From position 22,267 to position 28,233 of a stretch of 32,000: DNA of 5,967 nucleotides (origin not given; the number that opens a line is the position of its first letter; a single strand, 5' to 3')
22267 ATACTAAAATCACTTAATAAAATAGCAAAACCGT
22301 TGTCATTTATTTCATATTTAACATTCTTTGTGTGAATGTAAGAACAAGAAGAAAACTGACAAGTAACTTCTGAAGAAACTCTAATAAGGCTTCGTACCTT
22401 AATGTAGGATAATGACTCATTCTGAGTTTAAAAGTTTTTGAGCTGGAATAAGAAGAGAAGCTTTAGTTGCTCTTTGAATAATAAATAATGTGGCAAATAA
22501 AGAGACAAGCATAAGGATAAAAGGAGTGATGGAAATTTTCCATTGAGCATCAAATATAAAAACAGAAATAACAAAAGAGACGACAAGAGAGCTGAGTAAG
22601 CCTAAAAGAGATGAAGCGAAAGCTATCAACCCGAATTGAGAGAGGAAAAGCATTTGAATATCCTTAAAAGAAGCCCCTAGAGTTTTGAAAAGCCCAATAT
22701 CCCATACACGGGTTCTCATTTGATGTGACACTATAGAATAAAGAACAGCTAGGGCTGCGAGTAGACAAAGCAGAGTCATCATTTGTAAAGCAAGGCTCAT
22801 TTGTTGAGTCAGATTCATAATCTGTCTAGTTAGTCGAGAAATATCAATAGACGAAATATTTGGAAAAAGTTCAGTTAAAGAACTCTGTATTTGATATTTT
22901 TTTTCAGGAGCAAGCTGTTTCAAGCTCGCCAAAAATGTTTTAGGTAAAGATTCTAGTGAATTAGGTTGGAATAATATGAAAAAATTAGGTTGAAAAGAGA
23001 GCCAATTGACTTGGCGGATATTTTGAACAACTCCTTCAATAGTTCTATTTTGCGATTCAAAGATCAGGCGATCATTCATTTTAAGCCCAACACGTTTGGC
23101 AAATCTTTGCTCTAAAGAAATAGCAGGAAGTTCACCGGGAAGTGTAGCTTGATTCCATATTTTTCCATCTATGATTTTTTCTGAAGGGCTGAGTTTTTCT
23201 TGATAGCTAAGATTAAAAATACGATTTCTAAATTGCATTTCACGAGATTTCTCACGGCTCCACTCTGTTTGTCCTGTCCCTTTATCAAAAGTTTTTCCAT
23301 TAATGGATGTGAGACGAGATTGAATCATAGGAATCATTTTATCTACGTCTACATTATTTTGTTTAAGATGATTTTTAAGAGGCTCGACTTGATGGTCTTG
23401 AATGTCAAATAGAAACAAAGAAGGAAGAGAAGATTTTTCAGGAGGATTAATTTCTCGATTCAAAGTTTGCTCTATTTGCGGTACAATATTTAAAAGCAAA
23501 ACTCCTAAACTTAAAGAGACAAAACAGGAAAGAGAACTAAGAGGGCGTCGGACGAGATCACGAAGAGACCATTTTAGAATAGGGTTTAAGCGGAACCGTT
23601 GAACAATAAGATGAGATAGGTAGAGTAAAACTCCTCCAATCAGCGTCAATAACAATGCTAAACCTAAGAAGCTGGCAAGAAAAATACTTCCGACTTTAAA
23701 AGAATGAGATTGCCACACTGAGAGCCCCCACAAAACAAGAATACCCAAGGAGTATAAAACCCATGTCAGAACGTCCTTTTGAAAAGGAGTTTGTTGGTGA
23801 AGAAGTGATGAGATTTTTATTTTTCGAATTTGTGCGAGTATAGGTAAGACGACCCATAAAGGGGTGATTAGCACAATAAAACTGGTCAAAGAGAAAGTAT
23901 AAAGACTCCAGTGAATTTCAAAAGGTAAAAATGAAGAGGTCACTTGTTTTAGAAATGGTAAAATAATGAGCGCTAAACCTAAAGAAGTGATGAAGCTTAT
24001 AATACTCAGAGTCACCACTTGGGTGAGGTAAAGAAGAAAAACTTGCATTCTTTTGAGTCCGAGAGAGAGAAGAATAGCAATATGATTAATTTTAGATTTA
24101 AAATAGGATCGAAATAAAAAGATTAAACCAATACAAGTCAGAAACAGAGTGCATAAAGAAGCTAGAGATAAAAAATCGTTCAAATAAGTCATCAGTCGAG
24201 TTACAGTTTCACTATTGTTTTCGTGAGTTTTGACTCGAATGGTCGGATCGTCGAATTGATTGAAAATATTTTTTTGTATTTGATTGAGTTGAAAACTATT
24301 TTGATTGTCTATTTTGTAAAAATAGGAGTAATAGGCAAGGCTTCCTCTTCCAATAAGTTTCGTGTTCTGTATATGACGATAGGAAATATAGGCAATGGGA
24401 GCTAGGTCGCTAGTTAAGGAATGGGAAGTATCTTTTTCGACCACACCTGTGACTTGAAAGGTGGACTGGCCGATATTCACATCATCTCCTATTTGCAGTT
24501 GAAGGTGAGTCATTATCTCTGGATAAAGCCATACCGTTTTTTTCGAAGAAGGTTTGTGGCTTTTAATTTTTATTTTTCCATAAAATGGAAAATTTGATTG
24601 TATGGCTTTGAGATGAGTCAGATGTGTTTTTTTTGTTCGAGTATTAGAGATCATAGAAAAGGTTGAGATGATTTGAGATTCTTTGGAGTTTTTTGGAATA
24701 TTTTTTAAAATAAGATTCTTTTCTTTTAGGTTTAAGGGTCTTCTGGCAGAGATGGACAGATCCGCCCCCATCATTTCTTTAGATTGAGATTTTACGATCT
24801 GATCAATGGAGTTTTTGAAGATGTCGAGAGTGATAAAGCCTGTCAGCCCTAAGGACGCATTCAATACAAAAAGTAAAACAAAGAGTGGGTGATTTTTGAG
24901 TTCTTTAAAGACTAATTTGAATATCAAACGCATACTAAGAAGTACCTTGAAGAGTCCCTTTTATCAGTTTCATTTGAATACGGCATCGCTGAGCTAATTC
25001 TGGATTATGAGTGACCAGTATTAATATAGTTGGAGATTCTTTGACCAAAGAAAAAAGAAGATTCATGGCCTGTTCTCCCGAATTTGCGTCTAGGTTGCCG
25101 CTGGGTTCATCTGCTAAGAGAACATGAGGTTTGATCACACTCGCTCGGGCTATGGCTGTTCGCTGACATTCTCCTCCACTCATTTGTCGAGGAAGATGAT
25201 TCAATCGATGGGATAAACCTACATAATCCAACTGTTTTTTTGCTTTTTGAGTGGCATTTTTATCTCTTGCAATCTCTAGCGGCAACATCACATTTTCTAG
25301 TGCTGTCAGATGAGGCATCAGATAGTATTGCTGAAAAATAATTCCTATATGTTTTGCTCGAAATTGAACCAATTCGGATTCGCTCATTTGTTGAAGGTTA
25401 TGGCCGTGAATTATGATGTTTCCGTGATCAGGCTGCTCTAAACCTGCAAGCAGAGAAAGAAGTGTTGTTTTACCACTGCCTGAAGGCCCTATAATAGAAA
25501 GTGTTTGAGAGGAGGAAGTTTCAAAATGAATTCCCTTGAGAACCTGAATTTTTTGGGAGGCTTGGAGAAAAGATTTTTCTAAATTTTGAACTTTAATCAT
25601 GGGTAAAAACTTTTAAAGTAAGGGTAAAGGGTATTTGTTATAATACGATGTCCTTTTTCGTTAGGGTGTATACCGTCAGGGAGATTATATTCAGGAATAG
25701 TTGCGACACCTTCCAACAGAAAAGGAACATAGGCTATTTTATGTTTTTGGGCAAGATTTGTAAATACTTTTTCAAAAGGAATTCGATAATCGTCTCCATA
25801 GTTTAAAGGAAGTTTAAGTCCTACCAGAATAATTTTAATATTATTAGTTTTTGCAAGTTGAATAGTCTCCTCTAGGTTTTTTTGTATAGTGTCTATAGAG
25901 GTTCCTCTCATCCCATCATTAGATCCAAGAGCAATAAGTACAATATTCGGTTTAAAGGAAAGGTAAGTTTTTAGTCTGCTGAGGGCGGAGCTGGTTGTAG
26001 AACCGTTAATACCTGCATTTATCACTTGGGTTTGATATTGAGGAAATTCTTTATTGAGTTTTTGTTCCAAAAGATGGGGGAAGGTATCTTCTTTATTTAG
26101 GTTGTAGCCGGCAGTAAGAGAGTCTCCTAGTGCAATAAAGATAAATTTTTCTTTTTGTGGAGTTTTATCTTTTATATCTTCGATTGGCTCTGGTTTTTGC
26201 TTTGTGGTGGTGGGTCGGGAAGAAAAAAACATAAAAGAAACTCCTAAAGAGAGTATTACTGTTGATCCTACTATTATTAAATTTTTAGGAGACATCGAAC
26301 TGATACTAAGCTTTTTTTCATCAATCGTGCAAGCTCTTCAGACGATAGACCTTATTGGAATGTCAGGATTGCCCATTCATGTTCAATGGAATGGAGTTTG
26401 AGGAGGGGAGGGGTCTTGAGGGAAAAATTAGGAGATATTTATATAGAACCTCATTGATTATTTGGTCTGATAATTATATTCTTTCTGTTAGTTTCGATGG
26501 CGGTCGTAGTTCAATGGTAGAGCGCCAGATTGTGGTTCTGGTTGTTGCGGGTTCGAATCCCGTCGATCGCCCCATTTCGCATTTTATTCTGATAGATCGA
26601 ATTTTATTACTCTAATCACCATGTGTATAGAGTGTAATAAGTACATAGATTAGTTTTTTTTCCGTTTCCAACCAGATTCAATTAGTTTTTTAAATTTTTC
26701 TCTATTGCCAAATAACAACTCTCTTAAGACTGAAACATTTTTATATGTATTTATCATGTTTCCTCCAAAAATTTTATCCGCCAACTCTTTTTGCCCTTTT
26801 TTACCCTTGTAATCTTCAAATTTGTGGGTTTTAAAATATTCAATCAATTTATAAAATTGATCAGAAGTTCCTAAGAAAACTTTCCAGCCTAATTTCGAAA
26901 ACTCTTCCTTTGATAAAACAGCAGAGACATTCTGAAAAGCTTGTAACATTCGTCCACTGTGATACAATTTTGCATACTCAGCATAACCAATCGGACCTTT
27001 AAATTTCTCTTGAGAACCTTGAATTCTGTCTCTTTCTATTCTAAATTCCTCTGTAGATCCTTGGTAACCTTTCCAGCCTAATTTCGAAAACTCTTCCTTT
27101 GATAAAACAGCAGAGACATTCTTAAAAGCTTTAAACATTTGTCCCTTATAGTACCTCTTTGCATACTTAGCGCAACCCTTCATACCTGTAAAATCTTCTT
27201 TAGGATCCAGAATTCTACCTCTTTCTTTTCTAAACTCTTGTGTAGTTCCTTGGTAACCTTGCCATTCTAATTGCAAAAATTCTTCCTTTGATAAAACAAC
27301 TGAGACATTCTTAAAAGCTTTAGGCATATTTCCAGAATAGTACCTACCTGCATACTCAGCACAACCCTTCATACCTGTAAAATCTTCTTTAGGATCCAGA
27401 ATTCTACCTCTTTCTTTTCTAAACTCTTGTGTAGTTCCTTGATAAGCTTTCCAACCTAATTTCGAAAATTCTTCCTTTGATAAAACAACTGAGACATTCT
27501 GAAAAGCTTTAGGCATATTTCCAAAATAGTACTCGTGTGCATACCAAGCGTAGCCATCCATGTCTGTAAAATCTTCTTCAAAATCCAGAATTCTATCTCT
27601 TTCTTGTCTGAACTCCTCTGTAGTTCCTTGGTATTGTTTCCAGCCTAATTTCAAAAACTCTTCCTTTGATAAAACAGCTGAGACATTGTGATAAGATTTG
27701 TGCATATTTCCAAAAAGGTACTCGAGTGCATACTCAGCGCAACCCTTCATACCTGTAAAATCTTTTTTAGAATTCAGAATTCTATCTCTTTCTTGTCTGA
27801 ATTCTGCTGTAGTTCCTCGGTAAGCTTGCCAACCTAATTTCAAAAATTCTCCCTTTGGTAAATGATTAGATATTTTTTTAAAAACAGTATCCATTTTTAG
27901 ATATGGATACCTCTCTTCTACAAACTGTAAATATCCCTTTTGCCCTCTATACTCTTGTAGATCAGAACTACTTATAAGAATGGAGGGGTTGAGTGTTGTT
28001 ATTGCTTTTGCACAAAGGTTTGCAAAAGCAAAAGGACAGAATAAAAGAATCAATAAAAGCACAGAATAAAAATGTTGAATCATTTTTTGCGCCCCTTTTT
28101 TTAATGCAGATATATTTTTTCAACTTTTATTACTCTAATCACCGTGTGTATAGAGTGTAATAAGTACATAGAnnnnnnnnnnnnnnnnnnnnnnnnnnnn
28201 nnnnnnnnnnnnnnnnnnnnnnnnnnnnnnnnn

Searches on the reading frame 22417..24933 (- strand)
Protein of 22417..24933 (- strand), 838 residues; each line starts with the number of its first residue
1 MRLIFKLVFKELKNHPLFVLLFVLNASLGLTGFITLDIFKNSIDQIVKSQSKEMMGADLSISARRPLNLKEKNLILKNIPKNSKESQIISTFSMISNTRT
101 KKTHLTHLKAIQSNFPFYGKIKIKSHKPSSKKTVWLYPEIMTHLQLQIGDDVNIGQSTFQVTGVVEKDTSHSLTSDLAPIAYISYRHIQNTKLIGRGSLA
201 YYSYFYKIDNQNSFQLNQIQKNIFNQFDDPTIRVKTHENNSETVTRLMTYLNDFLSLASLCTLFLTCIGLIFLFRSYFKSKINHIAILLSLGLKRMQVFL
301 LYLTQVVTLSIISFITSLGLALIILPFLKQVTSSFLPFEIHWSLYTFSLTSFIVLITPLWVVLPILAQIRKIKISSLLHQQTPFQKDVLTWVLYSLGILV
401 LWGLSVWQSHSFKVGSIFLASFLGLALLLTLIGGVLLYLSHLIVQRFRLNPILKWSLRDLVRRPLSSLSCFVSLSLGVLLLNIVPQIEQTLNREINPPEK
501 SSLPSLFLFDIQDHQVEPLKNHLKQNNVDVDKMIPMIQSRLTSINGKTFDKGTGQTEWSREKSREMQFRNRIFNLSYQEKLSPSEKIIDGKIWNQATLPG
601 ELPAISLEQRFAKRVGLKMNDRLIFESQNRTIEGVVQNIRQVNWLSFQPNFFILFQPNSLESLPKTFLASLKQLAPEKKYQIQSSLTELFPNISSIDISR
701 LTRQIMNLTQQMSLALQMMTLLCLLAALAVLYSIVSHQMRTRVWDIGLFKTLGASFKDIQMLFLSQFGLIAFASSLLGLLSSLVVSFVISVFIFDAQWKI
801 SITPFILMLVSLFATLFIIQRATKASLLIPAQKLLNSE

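Call 7: search_protein_families(library=pfam, proteins=[window:22417-24933:-], max_evalue=0.001)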
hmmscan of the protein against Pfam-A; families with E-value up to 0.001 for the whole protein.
window:22417-24933:- (838 aa): 2 families
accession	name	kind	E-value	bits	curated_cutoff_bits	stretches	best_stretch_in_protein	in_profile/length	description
PF02687.27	FtsX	-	1.6e-16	60.9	25.5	2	719-819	3-112/120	FtsX-like permease C-terminal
PF12704.14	MacB_PCD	-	0.00042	21.1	27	0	27-192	9-180/207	MacB-like periplasmic core domain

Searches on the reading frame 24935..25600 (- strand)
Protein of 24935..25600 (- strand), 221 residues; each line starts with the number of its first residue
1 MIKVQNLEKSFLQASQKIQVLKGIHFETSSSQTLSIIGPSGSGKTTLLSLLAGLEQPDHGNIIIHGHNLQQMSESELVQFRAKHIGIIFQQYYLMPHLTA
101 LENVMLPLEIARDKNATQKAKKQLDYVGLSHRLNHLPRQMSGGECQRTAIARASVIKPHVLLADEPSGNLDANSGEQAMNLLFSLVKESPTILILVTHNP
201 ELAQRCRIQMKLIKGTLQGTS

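Call 7: search_protein_families(library=pfam, proteins=[window:24935-25600:-], max_evalue=0.001)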
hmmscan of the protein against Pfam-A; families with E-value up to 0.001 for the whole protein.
window:24935-25600:- (221 aa): 4 families
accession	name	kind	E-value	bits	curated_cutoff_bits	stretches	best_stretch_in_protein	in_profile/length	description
PF00005.33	ABC_tran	-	6.4e-34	117.9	25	1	21-167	1-136/137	ABC transporter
PF13401.12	AAA_22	-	6.2e-05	23.8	27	1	31-204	5-128/130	AAA domain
PF13304.12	AAA_21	-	9.4e-05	23.1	27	0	36-60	4-34/304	AAA domain, putative AbiEii toxin, Type IV TA system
PF01695.23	IstB_IS21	-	0.00015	21.8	24.1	0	15-49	77-110/238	IstB-like ATP binding protein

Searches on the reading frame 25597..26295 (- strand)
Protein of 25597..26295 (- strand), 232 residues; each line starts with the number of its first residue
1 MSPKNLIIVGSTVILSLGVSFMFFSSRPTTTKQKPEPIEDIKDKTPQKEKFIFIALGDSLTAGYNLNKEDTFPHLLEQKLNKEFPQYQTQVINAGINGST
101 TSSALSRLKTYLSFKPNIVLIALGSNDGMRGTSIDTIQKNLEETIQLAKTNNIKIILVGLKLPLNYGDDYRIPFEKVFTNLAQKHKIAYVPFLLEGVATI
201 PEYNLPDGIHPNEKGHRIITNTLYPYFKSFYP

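Call 7: search_protein_families(library=pfam, proteins=[window:25597-26295:-], max_evalue=0.001)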
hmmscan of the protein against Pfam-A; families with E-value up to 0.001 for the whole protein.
window:25597-26295:- (232 aa): 4 families
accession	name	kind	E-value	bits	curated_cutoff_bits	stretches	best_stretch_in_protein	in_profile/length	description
PF13472.12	Lipase_GDSL_2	-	7.5e-29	101.9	32.9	1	55-218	1-178/178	GDSL-like Lipase/Acylhydrolase family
PF00657.28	Lipase_GDSL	-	8.9e-23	82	23.6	1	54-221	2-206/208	GDSL-like Lipase/Acylhydrolase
PF25182.1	NonGDSL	-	7.3e-11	42.2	80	1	35-160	12-139/220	Non-GDSL lipase-like family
PF17182.10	OSK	-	2.2e-07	30.8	27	1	60-161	15-116/202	OSK domain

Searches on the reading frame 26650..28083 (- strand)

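Call 7: search_protein_families(library=pfam, proteins=[window:26650-28083:-], max_evalue=0.001)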
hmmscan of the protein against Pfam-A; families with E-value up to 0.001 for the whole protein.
window:26650-28083:- (477 aa): 1 family
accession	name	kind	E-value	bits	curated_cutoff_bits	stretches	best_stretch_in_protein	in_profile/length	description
PF20909.2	SpGH101_helical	-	0.00056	20.2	27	0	203-222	31-50/60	Endo-alpha-N-acetylgalactosaminidase, helical bundle domain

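Call 17: search_protein_families(library=ncbifam, proteins=[window:26650-28083:-], max_evalue=0.01)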
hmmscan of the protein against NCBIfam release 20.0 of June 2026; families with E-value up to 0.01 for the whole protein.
window:26650-28083:- (477 aa): 0 families

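Call 77: search_protein_families(library=padloc, proteins=[window:26650-28083:-], max_evalue=0.01)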
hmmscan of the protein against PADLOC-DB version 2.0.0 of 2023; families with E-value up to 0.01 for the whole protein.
window:26650-28083:- (477 aa): 1 family
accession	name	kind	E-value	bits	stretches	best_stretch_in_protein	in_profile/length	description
PDLC00816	Cyclase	-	0.0025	14.7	1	367-447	276-352/542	oligonucleotide-cyclase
